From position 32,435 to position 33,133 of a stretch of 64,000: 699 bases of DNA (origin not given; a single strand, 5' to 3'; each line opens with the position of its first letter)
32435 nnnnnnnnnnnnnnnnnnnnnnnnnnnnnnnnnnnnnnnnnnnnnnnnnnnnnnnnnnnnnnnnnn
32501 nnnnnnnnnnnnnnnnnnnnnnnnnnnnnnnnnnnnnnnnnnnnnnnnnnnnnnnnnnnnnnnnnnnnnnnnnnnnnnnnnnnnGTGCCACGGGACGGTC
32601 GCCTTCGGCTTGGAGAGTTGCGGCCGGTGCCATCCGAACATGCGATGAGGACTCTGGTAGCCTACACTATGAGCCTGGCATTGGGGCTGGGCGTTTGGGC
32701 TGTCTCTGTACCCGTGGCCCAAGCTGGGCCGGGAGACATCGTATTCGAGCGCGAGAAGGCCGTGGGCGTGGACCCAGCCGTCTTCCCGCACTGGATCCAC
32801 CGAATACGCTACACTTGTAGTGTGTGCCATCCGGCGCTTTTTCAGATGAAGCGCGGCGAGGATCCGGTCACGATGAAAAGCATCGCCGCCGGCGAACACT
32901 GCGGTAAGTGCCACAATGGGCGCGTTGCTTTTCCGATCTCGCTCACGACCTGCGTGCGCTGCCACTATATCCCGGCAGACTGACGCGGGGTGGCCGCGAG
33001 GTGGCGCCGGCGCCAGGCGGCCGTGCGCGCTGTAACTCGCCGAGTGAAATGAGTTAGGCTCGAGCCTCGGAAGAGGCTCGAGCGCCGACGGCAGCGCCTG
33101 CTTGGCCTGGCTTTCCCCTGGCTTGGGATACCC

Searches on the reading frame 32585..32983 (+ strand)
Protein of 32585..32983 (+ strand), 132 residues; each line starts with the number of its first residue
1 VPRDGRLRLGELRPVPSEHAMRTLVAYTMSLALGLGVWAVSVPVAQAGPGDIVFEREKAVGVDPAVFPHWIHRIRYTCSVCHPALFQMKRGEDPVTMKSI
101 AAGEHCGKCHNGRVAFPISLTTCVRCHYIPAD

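Call 4: search_protein_families(library=pfam, proteins=[window:32585-32983:+], max_evalue=0.01)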
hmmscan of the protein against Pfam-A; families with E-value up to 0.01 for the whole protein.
window:32585-32983:+ (132 aa): 2 families
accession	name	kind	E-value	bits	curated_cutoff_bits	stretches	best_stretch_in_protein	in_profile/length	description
PF14522.11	Cytochrome_C7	-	5.6e-16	58.6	24.8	1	66-127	2-66/67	Cytochrome c7 and related cytochrome c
PF02085.21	Cytochrom_CIII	-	0.0065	17.2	22.9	0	61-112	17-55/101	Class III cytochrome C family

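Call 5: search_protein_families(library=ncbifam, proteins=[window:32585-32983:+], max_evalue=0.01)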
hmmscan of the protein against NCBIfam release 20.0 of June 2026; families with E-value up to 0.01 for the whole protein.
window:32585-32983:+ (132 aa): 1 family
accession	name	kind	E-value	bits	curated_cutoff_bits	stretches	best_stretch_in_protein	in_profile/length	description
TIGR04257.1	nanowire_3heme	domain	8.3e-21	73.9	40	1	61-127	9-74/75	c(7)-type cytochrome triheme domain-containing protein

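Call 81: search_solved_structures(query=window:32645-32983:+, max_evalue=0.01)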
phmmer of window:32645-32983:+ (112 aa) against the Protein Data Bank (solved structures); distinct sequences matched with E-value up to 0.01: 4.
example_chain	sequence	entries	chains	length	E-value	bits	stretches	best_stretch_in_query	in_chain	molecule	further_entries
3ov0_A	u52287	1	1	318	3.4e-45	156.2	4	41-108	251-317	Cytochrome c family protein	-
3oue_A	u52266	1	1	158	2.2e-27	98.7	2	41-108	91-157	Cytochrome c family protein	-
3ouq_A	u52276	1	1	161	1.6e-18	70.1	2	41-108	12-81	Cytochrome c family protein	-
1rwj_A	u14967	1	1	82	5.2e-13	52.3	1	38-107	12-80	Cytochrome c family protein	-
